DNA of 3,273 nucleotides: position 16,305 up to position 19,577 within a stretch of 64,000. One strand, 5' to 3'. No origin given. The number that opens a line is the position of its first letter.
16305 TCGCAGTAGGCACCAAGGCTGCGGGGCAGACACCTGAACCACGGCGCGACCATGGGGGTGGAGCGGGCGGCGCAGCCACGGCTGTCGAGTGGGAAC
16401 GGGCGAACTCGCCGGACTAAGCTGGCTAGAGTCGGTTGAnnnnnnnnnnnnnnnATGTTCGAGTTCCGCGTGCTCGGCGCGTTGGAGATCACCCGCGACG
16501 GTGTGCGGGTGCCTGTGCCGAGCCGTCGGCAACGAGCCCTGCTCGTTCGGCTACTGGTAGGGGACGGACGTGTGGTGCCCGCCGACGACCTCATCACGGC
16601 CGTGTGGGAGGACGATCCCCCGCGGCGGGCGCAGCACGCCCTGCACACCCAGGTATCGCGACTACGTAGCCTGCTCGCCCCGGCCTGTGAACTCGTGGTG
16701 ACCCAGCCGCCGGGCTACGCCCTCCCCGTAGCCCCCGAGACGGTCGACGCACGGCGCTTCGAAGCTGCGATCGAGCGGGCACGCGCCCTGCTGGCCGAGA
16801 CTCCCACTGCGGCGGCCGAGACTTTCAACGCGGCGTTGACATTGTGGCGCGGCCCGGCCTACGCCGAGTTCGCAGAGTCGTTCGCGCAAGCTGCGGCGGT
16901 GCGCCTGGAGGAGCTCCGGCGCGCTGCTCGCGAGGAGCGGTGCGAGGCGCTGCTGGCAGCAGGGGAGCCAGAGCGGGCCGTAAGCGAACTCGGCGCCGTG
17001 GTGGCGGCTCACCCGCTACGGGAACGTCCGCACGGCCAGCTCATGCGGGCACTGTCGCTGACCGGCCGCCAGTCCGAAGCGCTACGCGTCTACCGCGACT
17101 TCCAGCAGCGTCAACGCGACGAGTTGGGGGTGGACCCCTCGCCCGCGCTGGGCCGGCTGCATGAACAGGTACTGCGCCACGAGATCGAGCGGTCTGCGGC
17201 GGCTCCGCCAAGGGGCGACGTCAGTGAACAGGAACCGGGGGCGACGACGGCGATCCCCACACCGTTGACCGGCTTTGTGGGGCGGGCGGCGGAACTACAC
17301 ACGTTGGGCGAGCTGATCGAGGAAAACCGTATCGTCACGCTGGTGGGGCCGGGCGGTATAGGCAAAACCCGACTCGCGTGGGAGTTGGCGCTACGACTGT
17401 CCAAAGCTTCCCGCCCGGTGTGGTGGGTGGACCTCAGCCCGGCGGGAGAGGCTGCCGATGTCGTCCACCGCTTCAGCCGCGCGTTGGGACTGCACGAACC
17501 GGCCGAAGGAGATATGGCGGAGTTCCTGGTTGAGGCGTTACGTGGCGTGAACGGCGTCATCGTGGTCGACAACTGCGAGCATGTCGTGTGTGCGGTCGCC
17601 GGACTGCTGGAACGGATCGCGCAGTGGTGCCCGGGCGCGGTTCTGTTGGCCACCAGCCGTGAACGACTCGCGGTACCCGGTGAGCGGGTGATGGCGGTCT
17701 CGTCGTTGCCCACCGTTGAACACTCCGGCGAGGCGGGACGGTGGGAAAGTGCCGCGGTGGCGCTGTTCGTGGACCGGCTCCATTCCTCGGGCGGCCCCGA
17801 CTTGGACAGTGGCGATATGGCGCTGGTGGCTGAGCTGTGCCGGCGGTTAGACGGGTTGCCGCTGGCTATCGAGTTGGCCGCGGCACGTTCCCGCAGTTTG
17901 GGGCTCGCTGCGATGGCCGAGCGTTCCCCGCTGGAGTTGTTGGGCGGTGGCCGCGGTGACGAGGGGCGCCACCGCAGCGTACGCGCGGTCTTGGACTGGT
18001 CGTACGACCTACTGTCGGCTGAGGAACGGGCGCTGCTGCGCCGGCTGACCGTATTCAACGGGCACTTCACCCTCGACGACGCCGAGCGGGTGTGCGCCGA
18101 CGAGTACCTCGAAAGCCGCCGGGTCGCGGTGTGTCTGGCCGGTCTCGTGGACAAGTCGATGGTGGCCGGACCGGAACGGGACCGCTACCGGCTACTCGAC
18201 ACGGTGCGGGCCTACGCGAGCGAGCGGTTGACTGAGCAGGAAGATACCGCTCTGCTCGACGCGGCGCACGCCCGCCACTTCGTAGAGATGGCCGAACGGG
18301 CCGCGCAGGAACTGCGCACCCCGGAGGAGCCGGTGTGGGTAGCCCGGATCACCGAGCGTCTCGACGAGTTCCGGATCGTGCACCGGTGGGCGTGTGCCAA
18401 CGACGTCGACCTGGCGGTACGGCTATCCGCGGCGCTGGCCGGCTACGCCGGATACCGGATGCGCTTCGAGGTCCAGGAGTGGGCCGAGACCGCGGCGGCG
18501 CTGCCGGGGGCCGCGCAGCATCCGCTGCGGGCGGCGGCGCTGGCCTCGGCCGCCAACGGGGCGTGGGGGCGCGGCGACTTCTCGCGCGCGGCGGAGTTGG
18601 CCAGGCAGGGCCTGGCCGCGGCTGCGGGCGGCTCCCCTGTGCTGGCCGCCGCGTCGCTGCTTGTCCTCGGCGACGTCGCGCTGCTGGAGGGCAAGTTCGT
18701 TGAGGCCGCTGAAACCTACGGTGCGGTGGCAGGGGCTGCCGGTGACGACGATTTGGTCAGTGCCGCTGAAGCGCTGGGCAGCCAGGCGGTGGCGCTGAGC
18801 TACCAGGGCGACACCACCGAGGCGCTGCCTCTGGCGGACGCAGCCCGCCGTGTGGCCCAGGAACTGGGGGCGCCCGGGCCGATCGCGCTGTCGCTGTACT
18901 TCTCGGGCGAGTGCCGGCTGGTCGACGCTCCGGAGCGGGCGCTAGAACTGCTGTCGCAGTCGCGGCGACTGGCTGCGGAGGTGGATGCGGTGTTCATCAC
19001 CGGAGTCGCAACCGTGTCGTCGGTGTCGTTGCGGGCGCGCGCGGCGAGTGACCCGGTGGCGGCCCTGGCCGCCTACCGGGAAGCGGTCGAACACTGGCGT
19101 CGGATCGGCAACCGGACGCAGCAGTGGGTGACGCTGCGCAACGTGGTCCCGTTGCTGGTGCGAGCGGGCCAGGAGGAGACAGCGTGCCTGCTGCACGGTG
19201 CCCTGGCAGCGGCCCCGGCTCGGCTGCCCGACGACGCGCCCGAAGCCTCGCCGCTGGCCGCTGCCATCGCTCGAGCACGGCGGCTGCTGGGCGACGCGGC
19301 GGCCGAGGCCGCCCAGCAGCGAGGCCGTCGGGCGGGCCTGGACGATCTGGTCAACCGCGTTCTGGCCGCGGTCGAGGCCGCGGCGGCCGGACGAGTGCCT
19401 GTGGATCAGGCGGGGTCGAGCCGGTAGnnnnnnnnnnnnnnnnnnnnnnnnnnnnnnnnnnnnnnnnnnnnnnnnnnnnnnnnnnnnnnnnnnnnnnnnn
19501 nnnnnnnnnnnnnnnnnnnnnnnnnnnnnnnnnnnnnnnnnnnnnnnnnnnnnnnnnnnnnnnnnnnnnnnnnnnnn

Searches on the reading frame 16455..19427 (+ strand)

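Call 13: search_protein_families(library=pfam, proteins=[window:16455-19427:+], max_evalue=0.001)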
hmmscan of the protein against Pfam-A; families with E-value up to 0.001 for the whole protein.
window:16455-19427:+ (990 aa): 9 families
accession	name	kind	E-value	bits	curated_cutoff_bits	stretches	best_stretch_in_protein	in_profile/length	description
PF03704.23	BTAD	-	2.6e-40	138.6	22.1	1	97-240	1-146/146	Bacterial transcriptional activator domain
PF13191.12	AAA_16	-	4.6e-09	37.4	32.6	1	274-470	2-164/167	AAA ATPase domain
PF13401.12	AAA_22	-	2.6e-08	34.7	27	1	290-389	4-105/130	AAA domain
PF00486.34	Trans_reg_C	-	9.3e-08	32.5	26.2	1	23-88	7-75/77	Transcriptional regulatory protein, C terminal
PF13481.12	AAA_25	-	0.00015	21.9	27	0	285-329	27-70/195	AAA domain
PF20720.3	nSTAND3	-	0.00015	21.9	27.2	1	286-323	12-50/155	Novel STAND NTPase 3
PF00931.28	NB-ARC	-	0.00018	21.3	23.5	1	288-373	13-108/248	NB-ARC domain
PF13432.12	TPR_16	-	0.00085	20.2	32.7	1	699-764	3-63/65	Tetratricopeptide repeat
PF13424.12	TPR_12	-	0.001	19.7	30.1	0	770-840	2-75/77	Tetratricopeptide repeat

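Call 59: search_protein_families(library=padloc, proteins=[window:16455-19427:+], max_evalue=0.001)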
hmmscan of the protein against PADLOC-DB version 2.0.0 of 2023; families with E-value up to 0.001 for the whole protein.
window:16455-19427:+ (990 aa): 1 family
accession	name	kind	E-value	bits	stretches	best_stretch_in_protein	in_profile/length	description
PDLC04140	mad8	-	0.00017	19.2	1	288-382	24-101/314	mads_8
